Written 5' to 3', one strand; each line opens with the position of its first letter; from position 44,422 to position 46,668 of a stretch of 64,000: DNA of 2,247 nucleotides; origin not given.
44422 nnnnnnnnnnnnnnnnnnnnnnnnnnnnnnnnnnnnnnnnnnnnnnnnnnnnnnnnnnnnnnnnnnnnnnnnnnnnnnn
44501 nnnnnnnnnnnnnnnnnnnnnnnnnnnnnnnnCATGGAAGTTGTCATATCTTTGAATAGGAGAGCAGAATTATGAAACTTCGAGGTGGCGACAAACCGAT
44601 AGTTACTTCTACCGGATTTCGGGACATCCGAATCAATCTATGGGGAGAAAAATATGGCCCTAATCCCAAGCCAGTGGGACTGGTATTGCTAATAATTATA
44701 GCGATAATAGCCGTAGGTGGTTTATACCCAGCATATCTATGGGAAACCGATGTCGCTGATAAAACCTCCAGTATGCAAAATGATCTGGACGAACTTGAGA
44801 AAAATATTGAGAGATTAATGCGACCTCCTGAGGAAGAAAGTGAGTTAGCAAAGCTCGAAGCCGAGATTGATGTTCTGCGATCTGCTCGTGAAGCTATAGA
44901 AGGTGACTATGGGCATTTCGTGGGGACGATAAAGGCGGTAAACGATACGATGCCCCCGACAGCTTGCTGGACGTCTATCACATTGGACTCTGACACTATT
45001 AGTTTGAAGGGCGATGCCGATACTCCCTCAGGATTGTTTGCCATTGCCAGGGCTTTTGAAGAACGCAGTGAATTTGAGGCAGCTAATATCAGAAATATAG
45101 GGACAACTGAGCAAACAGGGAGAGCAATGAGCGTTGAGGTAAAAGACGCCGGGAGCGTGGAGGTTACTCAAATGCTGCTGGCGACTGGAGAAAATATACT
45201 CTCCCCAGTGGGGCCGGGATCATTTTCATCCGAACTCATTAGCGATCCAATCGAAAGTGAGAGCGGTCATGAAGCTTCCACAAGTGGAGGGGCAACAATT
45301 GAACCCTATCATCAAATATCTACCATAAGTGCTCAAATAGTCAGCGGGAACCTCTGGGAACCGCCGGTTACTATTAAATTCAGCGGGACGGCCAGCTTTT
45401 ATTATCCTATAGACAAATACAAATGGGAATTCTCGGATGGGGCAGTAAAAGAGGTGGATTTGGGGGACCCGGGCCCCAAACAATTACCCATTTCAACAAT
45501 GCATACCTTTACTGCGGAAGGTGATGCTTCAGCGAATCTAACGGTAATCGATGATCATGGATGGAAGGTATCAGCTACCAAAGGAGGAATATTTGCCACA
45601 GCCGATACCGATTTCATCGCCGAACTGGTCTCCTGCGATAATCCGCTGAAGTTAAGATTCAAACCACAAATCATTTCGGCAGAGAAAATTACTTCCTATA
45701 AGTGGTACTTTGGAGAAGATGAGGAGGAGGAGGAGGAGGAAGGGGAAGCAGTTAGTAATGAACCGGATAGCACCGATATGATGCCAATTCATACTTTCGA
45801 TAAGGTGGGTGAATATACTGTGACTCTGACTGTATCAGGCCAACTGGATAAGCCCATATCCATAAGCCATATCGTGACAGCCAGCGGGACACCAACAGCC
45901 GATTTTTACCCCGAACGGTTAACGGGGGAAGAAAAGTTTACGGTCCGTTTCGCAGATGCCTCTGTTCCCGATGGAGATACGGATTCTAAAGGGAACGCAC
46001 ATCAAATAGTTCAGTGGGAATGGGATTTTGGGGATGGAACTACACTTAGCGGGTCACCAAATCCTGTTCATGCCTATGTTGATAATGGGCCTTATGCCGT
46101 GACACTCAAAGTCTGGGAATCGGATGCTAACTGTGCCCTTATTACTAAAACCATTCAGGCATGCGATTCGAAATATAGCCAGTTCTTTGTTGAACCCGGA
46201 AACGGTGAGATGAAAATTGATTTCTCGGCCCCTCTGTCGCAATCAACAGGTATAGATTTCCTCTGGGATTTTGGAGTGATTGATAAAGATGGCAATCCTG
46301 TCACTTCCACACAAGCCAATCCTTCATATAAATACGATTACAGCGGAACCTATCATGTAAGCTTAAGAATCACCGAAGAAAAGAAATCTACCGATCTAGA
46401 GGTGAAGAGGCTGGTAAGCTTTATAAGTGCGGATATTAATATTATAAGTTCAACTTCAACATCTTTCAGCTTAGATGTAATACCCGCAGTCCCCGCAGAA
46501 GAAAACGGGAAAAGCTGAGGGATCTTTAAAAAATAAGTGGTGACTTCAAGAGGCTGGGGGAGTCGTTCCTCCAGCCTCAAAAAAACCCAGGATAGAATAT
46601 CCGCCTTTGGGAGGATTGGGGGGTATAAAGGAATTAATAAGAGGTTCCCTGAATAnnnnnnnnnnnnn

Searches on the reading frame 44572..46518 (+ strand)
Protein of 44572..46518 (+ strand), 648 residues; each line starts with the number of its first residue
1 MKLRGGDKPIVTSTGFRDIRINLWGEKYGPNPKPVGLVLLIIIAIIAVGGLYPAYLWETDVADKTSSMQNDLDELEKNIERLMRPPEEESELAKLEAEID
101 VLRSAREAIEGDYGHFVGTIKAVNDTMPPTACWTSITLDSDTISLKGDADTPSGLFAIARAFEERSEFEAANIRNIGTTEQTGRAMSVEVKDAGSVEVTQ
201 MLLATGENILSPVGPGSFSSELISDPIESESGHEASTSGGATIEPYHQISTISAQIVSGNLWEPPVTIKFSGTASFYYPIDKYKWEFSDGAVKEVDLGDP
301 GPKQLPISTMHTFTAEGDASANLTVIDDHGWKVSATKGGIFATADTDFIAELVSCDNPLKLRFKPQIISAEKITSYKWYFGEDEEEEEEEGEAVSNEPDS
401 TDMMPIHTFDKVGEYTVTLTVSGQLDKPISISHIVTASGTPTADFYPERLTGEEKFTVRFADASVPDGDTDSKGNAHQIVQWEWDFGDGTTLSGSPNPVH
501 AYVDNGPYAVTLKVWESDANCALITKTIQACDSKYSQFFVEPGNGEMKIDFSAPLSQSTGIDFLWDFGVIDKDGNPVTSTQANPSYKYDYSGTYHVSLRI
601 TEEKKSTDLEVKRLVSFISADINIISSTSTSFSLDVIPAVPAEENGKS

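Call 57: find_encoding_contigs(protein=window:44572-46518:+, flank=10000, max_places=10)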
Protein window:44572-46518:+ (648 aa): 8 contigs read that carry it; 8 places shown.
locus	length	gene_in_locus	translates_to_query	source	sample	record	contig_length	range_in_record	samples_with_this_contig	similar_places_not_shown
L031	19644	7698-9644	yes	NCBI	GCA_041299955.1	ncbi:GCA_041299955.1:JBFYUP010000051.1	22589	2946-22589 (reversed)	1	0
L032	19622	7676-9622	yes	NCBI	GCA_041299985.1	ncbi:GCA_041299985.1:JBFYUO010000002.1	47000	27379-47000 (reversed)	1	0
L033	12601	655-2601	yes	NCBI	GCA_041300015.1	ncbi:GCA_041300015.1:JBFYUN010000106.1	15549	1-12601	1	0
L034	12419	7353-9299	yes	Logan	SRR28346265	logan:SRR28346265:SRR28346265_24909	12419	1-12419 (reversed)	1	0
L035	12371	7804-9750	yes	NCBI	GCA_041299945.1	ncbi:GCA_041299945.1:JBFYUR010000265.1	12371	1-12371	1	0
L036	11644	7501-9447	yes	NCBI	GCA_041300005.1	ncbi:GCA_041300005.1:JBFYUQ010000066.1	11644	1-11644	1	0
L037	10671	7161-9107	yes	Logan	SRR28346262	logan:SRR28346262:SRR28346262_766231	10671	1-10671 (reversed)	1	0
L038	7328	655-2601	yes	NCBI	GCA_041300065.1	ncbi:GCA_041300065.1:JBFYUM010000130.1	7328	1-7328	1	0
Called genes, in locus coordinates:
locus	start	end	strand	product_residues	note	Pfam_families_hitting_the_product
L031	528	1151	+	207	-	PF00857:Isochorismatase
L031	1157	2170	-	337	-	PF00044:Gp_dh_N, PF02800:Gp_dh_C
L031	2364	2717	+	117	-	PF00072:Response_reg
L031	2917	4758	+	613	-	PF05157:MshEN, PF00437:T2SSE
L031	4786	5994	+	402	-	PF28597:T2SSF_N (weak), PF00482:T2SSF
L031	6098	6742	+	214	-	-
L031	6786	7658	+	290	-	PF11104:PilM_2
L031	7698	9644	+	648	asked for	PF00801:PKD (weak), PF18911:PKD_4, PF00801:PKD, PF18911:PKD_4 (weak)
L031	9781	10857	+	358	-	PF00437:T2SSE, PF13191:AAA_16 (weak), PF13401:AAA_22 (weak), PF20720:nSTAND3 (weak)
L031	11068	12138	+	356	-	PF00535:Glycos_transf_2, PF13641:Glyco_tranf_2_3 (weak), PF04138:GtrA_DPMS_TM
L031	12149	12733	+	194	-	PF20362:DUF6657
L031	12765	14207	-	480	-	PF02310:B12-binding, PF04055:Radical_SAM, PF13282:DUF4070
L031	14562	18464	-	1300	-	PF04997:RNA_pol_Rpb1_1, PF00623:RNA_pol_Rpb1_2, PF04983:RNA_pol_Rpb1_3, PF05000:RNA_pol_Rpb1_4, PF04998:RNA_pol_Rpb1_5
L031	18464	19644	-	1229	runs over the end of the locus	PF04563:RNA_pol_Rpb2_1, PF04561:RNA_pol_Rpb2_2, PF04565:RNA_pol_Rpb2_3, PF10385:RNA_pol_Rpb2_45, PF00562:RNA_pol_Rpb2_6, PF04560:RNA_pol_Rpb2_7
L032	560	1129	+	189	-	PF00857:Isochorismatase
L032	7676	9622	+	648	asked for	PF00801:PKD (weak), PF18911:PKD_4, PF00801:PKD, PF18911:PKD_4 (weak)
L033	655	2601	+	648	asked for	PF00801:PKD (weak), PF18911:PKD_4, PF00801:PKD, PF18911:PKD_4 (weak)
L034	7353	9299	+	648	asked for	PF00801:PKD (weak), PF18911:PKD_4, PF00801:PKD, PF18911:PKD_4 (weak)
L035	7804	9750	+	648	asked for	PF00801:PKD (weak), PF18911:PKD_4, PF00801:PKD, PF18911:PKD_4 (weak)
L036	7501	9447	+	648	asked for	PF00801:PKD (weak), PF18911:PKD_4, PF00801:PKD, PF18911:PKD_4 (weak)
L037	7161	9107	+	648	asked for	PF00801:PKD (weak), PF18911:PKD_4, PF00801:PKD, PF18911:PKD_4 (weak)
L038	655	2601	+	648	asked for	PF00801:PKD (weak), PF18911:PKD_4, PF00801:PKD, PF18911:PKD_4 (weak)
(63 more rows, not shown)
